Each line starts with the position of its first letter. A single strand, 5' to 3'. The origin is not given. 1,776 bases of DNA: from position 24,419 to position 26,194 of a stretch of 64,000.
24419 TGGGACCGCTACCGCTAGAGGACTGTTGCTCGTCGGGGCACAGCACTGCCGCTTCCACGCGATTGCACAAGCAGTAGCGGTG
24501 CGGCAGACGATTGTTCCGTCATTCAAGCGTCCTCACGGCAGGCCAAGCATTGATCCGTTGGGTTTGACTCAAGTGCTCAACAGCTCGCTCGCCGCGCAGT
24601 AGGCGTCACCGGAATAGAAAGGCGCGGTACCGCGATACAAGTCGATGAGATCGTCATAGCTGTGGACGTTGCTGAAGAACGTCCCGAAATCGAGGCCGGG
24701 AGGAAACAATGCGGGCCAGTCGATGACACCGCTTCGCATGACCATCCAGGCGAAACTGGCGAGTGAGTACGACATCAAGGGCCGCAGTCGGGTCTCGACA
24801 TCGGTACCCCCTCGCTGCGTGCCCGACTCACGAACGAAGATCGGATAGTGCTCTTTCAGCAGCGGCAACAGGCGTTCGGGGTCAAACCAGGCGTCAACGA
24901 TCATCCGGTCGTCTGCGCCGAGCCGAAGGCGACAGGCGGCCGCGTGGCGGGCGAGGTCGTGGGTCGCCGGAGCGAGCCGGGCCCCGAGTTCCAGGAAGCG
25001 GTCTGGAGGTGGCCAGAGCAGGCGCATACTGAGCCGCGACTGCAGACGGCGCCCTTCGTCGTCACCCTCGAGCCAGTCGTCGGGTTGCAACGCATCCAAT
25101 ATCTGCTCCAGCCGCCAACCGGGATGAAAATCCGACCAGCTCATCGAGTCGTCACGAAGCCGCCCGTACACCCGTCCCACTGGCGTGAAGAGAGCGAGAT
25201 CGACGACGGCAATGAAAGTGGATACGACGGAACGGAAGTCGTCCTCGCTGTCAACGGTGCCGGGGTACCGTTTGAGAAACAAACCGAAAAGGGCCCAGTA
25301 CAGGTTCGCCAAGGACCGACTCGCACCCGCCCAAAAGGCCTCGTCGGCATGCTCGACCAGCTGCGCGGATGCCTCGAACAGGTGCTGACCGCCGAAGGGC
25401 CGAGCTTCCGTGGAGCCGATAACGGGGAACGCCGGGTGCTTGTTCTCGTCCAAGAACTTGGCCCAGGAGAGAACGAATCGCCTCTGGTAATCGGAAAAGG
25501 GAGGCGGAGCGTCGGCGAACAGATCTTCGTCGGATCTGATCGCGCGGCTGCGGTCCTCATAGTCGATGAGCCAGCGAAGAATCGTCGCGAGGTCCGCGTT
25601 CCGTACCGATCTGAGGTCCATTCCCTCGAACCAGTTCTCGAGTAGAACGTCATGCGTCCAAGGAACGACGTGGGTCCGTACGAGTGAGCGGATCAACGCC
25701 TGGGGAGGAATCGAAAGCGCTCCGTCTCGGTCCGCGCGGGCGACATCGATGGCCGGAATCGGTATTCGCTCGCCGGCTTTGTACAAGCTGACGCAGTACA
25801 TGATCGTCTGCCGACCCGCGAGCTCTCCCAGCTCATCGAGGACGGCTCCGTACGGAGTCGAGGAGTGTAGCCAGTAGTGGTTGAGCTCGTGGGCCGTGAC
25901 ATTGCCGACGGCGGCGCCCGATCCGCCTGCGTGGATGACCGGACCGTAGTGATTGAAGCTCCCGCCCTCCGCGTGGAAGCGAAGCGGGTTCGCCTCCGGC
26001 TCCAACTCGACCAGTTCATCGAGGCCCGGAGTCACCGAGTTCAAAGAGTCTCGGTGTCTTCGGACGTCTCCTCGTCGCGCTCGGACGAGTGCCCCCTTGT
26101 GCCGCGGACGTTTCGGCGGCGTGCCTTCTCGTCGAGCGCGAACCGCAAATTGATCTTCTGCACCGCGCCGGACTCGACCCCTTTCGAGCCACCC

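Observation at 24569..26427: Trypco2 adaptor translationally coupled to an HExxH protein instead of a trypsin-like protease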

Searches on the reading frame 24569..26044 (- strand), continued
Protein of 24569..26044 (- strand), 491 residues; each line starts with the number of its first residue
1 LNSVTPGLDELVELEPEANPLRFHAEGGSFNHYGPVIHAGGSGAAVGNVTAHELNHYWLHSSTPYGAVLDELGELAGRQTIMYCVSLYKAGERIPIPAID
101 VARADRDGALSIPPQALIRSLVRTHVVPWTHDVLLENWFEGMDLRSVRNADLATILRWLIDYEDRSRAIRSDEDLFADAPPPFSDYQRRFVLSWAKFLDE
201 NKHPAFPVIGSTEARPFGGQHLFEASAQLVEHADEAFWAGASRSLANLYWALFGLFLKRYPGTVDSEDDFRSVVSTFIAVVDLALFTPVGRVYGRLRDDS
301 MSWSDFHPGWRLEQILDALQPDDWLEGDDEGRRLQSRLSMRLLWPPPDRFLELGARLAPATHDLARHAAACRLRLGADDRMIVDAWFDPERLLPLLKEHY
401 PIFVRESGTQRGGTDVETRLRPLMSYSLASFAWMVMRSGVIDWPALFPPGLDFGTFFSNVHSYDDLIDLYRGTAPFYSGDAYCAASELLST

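Call 28: find_related_loci(query=A1, collection=genome_contigs, flank=7000)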
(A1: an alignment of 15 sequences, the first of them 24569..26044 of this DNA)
Query A1 (491 aa) in genome_contigs; peptide patterns used: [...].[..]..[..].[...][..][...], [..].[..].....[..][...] (x = any residue, [..] = any of these).
8 stretches matched a pattern; 2 encode a relative of the query (tblastn E <= 1e-3); 2 distinct loci.
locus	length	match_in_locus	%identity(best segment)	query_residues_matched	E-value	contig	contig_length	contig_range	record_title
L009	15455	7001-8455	67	8-488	0e+0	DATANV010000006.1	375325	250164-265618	MAG TPA_asm: Solirubrobacterales bacterium isolate SMAG_U7028 k141_315475, whole genome shotgun sequence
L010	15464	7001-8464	63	4-488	0e+0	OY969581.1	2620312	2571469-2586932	MAG: uncultured Solirubrobacterales bacterium isolate MFD01916.bin.c.7 genome assembly, chromosome: 1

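Call 29: find_encoding_contigs(protein=P0018, flank=6000, max_places=2)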
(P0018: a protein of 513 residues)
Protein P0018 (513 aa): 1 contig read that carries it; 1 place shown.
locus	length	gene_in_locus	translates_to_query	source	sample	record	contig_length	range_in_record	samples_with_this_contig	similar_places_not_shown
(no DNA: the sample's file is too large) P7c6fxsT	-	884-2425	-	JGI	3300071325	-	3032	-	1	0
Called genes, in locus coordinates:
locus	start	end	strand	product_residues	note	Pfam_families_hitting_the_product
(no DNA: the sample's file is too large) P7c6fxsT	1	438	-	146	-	?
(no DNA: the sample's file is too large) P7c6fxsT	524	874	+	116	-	PF19631:Trypco2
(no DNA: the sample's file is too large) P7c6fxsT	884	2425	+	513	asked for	-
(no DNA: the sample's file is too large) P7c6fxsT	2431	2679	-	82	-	PF01557:FAA_hydrolase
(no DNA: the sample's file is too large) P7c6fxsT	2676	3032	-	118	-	?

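Call 30: find_encoding_contigs(protein=P0050, flank=6000, max_places=2)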
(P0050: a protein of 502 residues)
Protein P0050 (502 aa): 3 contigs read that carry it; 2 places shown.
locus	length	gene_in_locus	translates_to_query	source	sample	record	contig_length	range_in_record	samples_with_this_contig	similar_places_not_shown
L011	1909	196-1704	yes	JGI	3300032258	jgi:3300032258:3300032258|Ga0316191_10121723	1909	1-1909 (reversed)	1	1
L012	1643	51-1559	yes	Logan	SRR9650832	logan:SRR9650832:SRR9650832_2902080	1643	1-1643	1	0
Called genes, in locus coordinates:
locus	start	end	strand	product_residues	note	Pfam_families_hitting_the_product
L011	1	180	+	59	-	?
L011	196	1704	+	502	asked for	-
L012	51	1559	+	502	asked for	-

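Call 32: list_cluster_members(proteins=[P0016, P0020, P0026, P0031, P0039, P0041, P0059, P0062, P0076, P0091])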
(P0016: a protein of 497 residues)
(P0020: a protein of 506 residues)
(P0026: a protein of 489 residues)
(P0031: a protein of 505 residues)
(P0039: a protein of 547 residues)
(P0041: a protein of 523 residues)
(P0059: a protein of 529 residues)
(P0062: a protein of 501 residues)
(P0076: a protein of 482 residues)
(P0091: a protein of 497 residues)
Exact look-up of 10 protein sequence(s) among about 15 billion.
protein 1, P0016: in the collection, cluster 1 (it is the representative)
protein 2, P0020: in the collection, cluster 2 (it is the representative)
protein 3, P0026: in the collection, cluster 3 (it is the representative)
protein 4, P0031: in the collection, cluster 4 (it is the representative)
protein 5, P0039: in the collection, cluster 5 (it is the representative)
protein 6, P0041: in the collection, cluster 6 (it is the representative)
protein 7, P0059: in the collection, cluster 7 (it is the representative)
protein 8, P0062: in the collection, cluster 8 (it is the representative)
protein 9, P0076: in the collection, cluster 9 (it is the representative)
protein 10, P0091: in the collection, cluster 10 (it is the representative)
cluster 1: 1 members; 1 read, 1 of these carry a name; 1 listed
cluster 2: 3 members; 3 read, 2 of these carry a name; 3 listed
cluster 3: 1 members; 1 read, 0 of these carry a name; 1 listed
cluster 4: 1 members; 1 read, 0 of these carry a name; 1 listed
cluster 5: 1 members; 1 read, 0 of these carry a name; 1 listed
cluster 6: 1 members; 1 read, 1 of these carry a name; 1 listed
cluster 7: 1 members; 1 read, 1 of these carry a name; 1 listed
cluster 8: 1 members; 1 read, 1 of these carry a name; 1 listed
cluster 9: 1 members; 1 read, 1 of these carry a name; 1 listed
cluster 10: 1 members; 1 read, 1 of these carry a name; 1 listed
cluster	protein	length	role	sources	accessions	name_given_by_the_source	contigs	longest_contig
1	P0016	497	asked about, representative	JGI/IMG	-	hypothetical protein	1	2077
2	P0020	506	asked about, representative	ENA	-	-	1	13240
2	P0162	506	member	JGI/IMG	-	hypothetical protein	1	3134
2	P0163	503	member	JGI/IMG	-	hypothetical protein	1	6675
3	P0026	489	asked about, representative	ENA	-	-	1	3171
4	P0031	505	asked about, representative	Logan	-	-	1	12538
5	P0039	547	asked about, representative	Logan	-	-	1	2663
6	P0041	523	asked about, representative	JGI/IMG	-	hypothetical protein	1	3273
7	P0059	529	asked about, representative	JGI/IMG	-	hypothetical protein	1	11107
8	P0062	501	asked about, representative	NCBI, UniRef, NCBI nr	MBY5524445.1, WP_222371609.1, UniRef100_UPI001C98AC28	hypothetical protein [Rhizobium leguminosarum] | hypothetical protein n=1 Tax=Rhizobium leguminosarum TaxID=384 RepID=UPI001C98AC28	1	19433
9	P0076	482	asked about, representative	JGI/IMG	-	hypothetical protein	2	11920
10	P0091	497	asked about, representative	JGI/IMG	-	hypothetical protein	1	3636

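Call 33: find_encoding_contigs(protein=P0062, flank=7000, max_places=2)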
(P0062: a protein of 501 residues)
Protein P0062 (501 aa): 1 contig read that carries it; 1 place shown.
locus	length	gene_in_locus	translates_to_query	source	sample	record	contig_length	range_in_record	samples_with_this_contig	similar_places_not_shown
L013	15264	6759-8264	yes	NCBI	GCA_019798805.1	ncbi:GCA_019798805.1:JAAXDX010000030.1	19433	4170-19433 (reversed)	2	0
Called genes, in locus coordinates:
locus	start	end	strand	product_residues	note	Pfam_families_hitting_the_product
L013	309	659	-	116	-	-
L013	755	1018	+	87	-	PF13560:HTH_31, PF12844:HTH_19 (weak), PF01381:HTH_3, PF13443:HTH_26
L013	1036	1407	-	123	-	PF12599:DUF3768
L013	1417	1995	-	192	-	-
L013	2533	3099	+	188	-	-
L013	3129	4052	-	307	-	-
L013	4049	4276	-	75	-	PF05930:Phage_AlpA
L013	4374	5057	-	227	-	-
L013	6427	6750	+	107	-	PF19631:Trypco2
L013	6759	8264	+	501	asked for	-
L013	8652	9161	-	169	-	PF06191:DUF995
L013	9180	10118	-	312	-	-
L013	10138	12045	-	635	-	PF13506:Glyco_transf_21, PF13641:Glyco_tranf_2_3, PF13632:Glyco_trans_2_3, PF03552:Cellulose_synt (weak)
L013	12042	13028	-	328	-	PF01073:3Beta_HSD, PF01370:Epimerase, PF02719:Polysacc_synt_2, PF04321:RmlD_sub_bind, PF07993:NAD_binding_4 (faint), PF16363:GDP_Man_Dehyd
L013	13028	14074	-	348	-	PF01073:3Beta_HSD (weak), PF01370:Epimerase, PF02719:Polysacc_synt_2 (faint), PF04321:RmlD_sub_bind, PF16363:GDP_Man_Dehyd, PF07993:NAD_binding_4 (faint)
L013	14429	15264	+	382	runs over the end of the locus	PF14525:AraC_binding_2 (weak), PF00165:HTH_AraC (faint), PF12833:HTH_18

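Call 34: find_encoding_contigs(protein=P0059, flank=7000, max_places=2)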
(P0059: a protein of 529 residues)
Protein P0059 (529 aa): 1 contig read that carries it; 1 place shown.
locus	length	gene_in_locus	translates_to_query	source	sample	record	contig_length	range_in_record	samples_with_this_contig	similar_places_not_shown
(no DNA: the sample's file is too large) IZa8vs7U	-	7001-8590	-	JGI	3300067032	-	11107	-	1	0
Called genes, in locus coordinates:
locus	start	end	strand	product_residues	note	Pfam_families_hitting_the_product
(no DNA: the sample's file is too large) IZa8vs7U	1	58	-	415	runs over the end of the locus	PF00656:Peptidase_C14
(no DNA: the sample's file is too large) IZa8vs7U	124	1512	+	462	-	PF14347:DUF4399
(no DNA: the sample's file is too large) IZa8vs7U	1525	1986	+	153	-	PF14347:DUF4399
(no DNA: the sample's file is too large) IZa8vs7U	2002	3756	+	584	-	PF00656:Peptidase_C14, PF03781:FGE-sulfatase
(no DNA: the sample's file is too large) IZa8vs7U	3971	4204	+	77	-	-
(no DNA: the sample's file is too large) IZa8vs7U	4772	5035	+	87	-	-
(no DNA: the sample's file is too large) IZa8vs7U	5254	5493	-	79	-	-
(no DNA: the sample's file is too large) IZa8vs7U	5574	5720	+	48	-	-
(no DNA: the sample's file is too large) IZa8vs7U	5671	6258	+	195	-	-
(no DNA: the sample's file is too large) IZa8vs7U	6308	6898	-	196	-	-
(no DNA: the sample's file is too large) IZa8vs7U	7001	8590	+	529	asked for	-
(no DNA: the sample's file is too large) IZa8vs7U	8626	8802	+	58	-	-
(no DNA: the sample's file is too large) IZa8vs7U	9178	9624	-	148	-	-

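Call 35: find_encoding_contigs(protein=P0076, flank=7000, max_places=2)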
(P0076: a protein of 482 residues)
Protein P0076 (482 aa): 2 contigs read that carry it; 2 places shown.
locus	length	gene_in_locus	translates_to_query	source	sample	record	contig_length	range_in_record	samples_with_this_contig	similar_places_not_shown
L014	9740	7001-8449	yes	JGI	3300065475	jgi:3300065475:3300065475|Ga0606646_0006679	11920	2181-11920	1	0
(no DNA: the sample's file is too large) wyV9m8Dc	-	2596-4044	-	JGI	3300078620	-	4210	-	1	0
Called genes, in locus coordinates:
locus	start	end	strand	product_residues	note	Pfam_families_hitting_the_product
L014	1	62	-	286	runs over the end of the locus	PF00892:EamA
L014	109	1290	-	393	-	PF03629:SASA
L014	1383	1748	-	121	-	-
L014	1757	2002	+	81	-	-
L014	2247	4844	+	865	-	PF14447:Prok-RING_4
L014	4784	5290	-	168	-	-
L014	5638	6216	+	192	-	-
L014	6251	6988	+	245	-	-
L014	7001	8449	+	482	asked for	-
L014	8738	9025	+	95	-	-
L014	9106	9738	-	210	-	?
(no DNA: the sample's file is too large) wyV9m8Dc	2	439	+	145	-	?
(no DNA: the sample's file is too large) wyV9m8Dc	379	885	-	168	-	-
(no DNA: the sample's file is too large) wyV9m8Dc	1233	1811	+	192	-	-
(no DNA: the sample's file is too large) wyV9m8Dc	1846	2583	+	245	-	-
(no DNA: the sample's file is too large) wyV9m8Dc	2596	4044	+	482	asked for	-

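Call 51: search_protein_families(library=pfam, proteins=[L014:6251-6988:+, L014:5638-6216:+], max_evalue=0.1)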
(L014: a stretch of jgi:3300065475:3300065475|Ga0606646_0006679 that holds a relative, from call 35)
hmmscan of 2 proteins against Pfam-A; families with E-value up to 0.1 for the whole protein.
L014:6251-6988:+ (245 aa): 0 families

L014:5638-6216:+ (192 aa): 0 families

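Call 58: search_dna_similar(query=window:24569-26044:-, collection=plasmids, mode=protein, max_evalue=0.001, max_rows=15)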
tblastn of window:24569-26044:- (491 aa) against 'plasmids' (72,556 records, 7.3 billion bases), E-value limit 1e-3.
No match.

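Call 59: search_dna_similar(query=window:24569-26044:-, collection=phages, mode=protein, max_evalue=0.001, max_rows=10)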
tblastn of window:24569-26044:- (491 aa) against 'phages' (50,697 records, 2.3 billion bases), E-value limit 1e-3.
No match.

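Call 65: fold_search(model_id=the predicted structure, library=viral)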
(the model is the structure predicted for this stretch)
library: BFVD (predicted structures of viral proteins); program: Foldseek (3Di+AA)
matches with E <= 10: 146; with E <= 0.001: 0
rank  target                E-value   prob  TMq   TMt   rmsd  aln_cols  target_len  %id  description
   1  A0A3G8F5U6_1          1.5e-01  0.09  0.12  0.09  26.4       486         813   11  (no name in the UniProt tables at hand)
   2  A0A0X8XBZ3            1.7e-01  0.10  0.11  0.08  23.0       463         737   10  (no name in the UniProt tables at hand)
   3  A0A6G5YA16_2          6.2e-01  0.04  0.11  0.09  27.5       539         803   10  (no name in the UniProt tables at hand)
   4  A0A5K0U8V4            7.7e-01  0.04  0.10  0.12  24.6       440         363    9  Mitochondrial carrier [Yasminevirus sp. GU-2018]
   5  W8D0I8                8.4e-01  0.08  0.13  0.16  18.3       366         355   11  Uncharacterized protein [Erwinia phage PhiEaH1]
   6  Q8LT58                8.4e-01  0.03  0.09  0.08  27.0       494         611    9  Uncharacterized protein [Vibrio phage VpV262]
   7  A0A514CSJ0            1.3e+00  0.03  0.09  0.11  27.5       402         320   11  DNA-directed RNA polymerase subunit alpha [Achromobacter phage Motura]
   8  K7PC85                1.6e+00  0.03  0.13  0.15  23.3       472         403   12  Protein ORF85 [Cyprinid herpesvirus 1]
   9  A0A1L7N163            1.9e+00  0.04  0.12  0.18  24.4       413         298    8  Putative virion structural protein [Ralstonia phage RP12]
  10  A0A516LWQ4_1          1.9e+00  0.04  0.11  0.06  23.2       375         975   10  (no name in the UniProt tables at hand)
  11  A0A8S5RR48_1          2.1e+00  0.02  0.10  0.06  26.4       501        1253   10  RNA polymerase [Podoviridae sp. ctXdu7]
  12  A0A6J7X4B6            2.1e+00  0.01  0.09  0.07  31.7       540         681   16  Injection protein (Fragment) [uncultured Caudovirales phage]
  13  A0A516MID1            2.2e+00  0.02  0.10  0.10  24.1       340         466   11  (no name in the UniProt tables at hand)
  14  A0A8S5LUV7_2          2.3e+00  0.02  0.07  0.05  23.5       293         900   19  Crystallin beta/gamma motif-containing protein [Podoviridae sp. ctrub15]
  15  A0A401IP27            2.3e+00  0.01  0.08  0.05  28.1       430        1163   16  Wsv037-like protein [Hemigrapsus takanoi nimavirus]
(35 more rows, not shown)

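Call 78: search_solved_structures(query=A2, max_evalue=10, show_alignments=4)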
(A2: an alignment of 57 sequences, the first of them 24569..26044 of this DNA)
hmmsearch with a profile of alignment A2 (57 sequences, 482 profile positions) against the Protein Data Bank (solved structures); distinct sequences matched with E-value up to 10: 1.
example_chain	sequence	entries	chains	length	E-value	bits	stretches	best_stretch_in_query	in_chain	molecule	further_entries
4jix_A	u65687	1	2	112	1.3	11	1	20-52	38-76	Projannalysin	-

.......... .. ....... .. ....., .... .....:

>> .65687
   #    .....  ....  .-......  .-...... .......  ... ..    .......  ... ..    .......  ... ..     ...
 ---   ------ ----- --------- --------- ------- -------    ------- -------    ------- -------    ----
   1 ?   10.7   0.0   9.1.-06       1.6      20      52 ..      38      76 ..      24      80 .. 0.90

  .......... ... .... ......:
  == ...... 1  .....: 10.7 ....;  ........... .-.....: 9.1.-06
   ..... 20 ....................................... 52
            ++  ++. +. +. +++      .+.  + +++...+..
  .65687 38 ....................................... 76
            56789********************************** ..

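Call 82: search_protein_families(library=pfam, proteins=[L007:288-1049:+, L006:8025-8825:+], max_evalue=0.01)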
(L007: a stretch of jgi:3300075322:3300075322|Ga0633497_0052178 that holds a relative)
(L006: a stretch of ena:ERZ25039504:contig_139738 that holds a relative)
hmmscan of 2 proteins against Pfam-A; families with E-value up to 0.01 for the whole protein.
L007:288-1049:+ (253 aa): 11 families
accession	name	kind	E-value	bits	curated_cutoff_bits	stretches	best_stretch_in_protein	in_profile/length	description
PF13238.12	AAA_18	-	3.6e-09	37.6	29.4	1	80-209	1-118/128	AAA domain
PF00485.24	PRK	-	8.4e-06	26.2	22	0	79-107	1-29/196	Phosphoribulokinase / Uridine kinase family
PF13191.12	AAA_16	-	1.6e-05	25.9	32.6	1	65-133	12-83/167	AAA ATPase domain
PF13671.12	AAA_33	-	9.6e-05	23.2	27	1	83-112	5-34/143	AAA domain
PF02224.24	Cytidylate_kin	-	0.0001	22.5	26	1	80-107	1-28/211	Cytidylate kinase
PF01121.26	CoaE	-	0.00039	20.6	27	0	79-115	2-37/180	Dephospho-CoA kinase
PF25199.1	nSTAND_NTPase5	-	0.00055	20.2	34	1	62-101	26-65/145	Novel STAND NTPase 5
PF13207.12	AAA_17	-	0.0015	19.3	27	0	84-110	2-28/136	AAA domain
PF00931.28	NB-ARC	-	0.0021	17.8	23.5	1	67-102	7-43/248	NB-ARC domain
PF05729.18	NACHT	-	0.0052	17.1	26.7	1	78-103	1-26/167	NACHT domain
PF07728.20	AAA_5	-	0.0095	16.4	22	0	84-118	6-43/139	AAA domain (dynein-related subfamily)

L006:8025-8825:+ (266 aa): 3 families
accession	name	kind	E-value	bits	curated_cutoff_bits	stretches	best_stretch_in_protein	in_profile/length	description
PF00805.28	Pentapeptide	-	1.4e-14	53.8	20.2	2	207-239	4-36/40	Pentapeptide repeats (8 copies)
PF13599.13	Pentapeptide_4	-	7.4e-07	29.6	38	1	174-237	11-74/78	Pentapeptide repeat region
PF13576.12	Pentapeptide_3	-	2.8e-06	27.9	27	1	188-229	3-47/48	Pentapeptide repeats (9 copies)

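Call 93: search_protein_families(library=ncbifam, proteins=[window:24569-26044:-], max_evalue=1)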
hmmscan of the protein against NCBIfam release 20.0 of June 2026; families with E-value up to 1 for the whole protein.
window:24569-26044:- (491 aa): 0 families

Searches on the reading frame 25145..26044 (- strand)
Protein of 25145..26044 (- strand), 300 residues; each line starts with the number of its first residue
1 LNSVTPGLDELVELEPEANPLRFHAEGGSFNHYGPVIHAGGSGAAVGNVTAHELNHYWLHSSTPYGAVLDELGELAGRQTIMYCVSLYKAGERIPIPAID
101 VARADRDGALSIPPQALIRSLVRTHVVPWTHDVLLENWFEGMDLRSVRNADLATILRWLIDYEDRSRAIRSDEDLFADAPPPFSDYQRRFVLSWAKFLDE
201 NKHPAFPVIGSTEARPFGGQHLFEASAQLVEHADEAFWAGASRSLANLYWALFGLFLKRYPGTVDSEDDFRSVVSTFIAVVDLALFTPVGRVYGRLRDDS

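Call 61: predict_structure(alignment_id=A4)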
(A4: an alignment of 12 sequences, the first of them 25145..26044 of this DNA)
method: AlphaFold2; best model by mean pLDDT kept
length: 300 residues; sequences in the alignment: 12
mean_pLDDT: 45.7   pTM: 0.36
mean pLDDT of the five models: 45.7, 45.7, 45.7, 44.5, 44.5
residues with pLDDT >= 90: 0; 70-90: 6; 50-70: 119; < 50: 175
segments of 3 or more residues with pLDDT < 50: 1-73, 130-152, 174-182, 184-187, 189-191, 201-221, 230-232, 244-249, 282-300
pLDDT, mean of each block of 10 residues (from residue 1): 27 27 31 26 27 34 41 52 68 57 62 62 57 42 43 54 56 45 46 54 33 35 49 54 51 58 58 52 41 29
secondary structure, 60 per line:
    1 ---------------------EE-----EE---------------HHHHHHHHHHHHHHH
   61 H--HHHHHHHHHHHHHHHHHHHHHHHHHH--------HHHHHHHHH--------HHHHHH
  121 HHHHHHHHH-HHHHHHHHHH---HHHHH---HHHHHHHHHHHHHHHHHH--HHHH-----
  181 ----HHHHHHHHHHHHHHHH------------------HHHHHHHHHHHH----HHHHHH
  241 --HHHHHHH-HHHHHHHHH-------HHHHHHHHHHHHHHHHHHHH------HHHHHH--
elements in order: H46-61 H64-89 H98-106 H115-129 H131-140 H144-148 H152-169 H172-175 H185-200 H219-230 H235-240 H243-249 H251-259 H267-286 H293-298
